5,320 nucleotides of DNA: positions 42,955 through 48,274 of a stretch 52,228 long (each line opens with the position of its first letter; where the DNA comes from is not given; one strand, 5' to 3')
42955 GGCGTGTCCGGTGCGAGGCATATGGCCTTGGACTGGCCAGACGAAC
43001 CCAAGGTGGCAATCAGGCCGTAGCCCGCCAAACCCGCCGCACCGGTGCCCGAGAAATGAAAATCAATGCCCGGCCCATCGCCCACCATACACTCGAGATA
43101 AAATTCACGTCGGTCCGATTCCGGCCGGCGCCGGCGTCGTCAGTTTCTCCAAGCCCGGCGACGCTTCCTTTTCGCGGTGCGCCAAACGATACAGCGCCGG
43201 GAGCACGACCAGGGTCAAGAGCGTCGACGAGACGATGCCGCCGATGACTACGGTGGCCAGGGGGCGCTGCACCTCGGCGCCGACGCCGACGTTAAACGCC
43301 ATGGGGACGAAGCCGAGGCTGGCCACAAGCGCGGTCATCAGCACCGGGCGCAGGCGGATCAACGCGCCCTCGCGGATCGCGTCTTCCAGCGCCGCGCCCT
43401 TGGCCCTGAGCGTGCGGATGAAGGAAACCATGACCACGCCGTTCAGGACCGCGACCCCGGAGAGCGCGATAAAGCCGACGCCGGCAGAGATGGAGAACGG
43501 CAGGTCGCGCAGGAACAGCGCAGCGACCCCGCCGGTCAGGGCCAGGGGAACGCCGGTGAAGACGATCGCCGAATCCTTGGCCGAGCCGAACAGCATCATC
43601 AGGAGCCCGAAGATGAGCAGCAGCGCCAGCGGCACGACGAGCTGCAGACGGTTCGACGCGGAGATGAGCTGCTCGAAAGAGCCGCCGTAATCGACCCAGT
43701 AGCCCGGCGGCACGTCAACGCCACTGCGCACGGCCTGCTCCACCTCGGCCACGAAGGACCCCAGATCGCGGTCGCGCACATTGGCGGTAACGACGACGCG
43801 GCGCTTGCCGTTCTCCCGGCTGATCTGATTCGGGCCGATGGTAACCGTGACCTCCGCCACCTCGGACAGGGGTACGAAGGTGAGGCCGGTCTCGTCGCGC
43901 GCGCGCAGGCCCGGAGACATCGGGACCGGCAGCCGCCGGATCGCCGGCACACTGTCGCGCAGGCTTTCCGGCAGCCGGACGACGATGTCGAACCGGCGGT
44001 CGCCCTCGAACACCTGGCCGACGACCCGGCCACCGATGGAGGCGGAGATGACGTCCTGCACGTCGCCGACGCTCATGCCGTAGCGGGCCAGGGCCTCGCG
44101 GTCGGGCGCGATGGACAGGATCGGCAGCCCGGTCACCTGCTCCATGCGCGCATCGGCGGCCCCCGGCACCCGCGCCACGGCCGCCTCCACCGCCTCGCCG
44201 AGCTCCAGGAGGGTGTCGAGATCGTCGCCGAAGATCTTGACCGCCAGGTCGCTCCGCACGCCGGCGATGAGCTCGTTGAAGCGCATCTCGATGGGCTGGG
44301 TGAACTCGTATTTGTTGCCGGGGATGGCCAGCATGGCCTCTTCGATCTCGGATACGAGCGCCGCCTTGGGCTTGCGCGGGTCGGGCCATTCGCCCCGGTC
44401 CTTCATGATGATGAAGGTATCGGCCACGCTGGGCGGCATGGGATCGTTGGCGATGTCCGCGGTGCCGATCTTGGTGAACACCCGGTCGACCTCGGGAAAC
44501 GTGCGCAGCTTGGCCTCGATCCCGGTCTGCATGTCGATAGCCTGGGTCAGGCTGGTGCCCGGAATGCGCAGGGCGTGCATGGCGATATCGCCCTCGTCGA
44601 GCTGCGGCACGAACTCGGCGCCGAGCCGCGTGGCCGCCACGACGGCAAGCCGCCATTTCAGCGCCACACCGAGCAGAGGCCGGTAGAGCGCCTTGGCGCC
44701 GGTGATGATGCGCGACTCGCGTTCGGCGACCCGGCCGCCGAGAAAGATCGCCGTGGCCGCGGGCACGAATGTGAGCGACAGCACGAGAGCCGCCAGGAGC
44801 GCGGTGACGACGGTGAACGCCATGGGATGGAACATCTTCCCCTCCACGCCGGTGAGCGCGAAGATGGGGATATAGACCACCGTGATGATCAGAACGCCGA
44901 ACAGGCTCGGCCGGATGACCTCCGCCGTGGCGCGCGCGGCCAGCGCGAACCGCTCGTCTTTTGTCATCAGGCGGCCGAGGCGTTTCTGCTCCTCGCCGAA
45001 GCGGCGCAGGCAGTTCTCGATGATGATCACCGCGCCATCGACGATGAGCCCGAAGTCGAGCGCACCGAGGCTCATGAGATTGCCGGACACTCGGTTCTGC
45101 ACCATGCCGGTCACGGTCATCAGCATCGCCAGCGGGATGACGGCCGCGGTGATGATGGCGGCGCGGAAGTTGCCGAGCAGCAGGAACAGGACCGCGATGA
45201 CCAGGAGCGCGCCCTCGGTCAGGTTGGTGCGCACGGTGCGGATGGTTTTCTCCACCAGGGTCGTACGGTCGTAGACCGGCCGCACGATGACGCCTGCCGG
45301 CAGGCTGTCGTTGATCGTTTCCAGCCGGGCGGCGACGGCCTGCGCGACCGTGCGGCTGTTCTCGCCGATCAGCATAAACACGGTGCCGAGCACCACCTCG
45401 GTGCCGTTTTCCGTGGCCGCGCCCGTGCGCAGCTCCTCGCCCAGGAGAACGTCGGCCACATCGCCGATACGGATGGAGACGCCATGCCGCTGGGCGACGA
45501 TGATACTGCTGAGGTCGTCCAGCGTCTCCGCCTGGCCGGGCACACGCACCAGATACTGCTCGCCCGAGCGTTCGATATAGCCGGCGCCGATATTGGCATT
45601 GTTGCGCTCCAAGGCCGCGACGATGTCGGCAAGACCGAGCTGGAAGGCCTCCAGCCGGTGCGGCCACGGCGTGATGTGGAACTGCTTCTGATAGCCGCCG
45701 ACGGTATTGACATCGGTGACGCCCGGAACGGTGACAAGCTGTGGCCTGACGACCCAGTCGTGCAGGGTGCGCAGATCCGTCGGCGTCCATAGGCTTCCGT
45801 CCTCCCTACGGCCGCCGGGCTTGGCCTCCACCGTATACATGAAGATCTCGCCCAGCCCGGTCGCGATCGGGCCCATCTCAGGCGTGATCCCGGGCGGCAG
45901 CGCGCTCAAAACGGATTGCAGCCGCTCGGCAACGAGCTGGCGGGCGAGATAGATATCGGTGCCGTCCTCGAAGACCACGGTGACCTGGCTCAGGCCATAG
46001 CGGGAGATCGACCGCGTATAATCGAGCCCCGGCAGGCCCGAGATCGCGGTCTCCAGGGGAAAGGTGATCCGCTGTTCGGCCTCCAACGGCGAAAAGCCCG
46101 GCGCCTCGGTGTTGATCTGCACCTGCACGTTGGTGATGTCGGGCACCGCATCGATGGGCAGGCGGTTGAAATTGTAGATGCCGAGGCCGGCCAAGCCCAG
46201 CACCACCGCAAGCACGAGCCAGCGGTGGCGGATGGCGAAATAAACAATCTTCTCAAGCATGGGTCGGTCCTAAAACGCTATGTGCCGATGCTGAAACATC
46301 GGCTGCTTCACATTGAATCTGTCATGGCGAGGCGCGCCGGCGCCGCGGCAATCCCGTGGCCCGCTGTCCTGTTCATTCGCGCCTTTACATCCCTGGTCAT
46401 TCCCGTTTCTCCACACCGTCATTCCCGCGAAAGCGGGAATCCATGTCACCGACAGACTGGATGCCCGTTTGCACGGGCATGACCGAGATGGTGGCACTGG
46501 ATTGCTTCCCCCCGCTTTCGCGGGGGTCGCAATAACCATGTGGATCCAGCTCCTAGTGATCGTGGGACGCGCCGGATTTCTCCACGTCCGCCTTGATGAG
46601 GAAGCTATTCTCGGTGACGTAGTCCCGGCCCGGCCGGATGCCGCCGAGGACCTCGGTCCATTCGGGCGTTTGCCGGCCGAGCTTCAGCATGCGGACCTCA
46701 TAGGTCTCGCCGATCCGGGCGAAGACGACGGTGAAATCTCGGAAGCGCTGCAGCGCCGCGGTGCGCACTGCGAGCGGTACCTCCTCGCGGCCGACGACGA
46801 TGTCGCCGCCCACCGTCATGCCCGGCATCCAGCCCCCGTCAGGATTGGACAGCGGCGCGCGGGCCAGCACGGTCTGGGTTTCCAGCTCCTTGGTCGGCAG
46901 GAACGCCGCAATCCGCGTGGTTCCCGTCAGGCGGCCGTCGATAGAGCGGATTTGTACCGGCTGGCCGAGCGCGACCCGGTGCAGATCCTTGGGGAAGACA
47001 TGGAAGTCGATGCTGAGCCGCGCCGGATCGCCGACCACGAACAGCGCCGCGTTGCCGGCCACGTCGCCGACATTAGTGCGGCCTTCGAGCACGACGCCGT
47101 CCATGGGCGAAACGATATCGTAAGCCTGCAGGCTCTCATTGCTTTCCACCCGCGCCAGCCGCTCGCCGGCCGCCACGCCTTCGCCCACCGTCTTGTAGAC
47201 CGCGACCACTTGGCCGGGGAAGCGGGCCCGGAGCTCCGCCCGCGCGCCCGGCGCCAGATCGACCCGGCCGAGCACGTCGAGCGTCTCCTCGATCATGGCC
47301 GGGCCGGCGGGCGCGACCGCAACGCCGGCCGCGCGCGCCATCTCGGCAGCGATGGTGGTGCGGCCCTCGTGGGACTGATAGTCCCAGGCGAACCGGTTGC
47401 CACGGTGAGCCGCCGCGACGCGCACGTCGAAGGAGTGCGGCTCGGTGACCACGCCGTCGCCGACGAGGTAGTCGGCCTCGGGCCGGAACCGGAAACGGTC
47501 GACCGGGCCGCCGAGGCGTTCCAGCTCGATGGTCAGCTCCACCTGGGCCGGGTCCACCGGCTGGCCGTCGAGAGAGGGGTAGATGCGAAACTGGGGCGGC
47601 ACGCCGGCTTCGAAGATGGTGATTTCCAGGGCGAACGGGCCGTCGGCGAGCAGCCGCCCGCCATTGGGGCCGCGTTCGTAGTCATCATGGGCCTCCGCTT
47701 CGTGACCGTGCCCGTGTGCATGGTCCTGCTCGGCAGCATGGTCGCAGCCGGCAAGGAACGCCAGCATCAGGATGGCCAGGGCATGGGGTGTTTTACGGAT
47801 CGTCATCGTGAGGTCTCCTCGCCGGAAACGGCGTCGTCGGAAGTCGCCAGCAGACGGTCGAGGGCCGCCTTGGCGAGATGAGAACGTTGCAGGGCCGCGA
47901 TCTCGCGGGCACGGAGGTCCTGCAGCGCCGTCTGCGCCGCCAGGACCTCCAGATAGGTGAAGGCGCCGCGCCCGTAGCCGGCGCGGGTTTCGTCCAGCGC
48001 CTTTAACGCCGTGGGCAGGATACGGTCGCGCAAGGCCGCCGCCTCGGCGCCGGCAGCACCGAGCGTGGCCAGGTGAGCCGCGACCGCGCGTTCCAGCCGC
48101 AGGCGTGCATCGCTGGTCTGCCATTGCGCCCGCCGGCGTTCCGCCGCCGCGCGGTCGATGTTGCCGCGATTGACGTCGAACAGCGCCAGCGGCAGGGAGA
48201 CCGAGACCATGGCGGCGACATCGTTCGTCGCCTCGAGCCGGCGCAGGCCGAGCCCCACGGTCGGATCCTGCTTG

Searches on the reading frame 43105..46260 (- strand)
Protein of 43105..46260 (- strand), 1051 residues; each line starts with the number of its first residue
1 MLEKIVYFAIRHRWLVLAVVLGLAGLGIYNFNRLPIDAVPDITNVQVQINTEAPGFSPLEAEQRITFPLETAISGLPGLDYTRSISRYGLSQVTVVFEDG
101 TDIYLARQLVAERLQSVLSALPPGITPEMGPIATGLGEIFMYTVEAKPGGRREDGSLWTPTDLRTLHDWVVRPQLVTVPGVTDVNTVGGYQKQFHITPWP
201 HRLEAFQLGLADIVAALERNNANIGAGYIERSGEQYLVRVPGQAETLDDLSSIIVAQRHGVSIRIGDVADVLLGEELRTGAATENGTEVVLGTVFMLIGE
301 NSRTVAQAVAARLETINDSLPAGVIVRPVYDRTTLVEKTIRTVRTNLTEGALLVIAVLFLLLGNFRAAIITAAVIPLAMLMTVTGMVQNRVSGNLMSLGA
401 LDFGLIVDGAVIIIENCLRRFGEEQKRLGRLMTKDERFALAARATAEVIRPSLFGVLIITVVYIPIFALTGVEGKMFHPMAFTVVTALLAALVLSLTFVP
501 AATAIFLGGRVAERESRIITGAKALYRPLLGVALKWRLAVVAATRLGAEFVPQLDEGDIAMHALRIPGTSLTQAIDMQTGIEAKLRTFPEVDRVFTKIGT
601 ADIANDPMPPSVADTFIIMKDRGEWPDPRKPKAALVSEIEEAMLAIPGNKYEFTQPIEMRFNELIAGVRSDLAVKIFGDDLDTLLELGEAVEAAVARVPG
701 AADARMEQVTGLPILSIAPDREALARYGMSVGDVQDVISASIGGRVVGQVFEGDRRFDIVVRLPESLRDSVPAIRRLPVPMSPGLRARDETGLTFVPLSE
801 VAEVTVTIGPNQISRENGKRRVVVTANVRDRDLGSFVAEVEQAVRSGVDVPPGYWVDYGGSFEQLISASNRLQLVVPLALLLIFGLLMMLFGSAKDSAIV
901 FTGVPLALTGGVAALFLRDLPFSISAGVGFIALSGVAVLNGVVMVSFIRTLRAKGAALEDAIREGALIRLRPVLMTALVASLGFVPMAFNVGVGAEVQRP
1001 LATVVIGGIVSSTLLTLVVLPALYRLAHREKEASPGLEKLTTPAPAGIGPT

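Call 27: search_protein_families(library=pfam, proteins=[window:43105-46260:-], max_evalue=0.00001)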
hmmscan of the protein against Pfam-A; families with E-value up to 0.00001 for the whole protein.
window:43105-46260:- (1051 aa): 1 family
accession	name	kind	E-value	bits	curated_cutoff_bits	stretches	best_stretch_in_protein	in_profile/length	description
PF00873.25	ACR_tran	-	0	1038.5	28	1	6-1028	2-1021/1021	AcrB/AcrD/AcrF family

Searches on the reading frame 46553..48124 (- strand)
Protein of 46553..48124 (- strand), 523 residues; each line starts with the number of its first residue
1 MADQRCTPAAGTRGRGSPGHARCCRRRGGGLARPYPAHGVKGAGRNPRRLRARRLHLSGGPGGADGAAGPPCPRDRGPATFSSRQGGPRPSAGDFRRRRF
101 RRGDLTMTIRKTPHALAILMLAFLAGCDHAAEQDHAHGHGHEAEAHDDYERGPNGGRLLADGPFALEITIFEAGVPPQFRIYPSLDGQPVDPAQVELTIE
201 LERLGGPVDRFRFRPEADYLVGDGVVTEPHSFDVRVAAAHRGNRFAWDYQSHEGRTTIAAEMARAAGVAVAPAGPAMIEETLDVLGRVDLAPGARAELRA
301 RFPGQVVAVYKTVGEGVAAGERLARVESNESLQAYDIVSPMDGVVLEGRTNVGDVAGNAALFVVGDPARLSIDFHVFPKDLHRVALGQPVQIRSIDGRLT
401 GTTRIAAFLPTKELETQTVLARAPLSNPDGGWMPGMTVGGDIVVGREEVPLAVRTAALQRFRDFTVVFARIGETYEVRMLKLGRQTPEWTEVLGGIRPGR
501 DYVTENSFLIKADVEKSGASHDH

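Call 27: search_protein_families(library=pfam, proteins=[window:46553-48124:-], max_evalue=0.00001)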
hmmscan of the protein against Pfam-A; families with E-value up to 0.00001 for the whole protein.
window:46553-48124:- (523 aa): 2 families
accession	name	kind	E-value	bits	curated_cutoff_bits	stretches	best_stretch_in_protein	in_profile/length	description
PF16576.10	HlyD_D23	-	9.8e-16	58.1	30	1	330-438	104-214/214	Barrel-sandwich domain of CusB or HlyD membrane-fusion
PF13437.12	HlyD_3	-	4.1e-11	44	22.2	1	337-434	2-105/106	HlyD family secretion protein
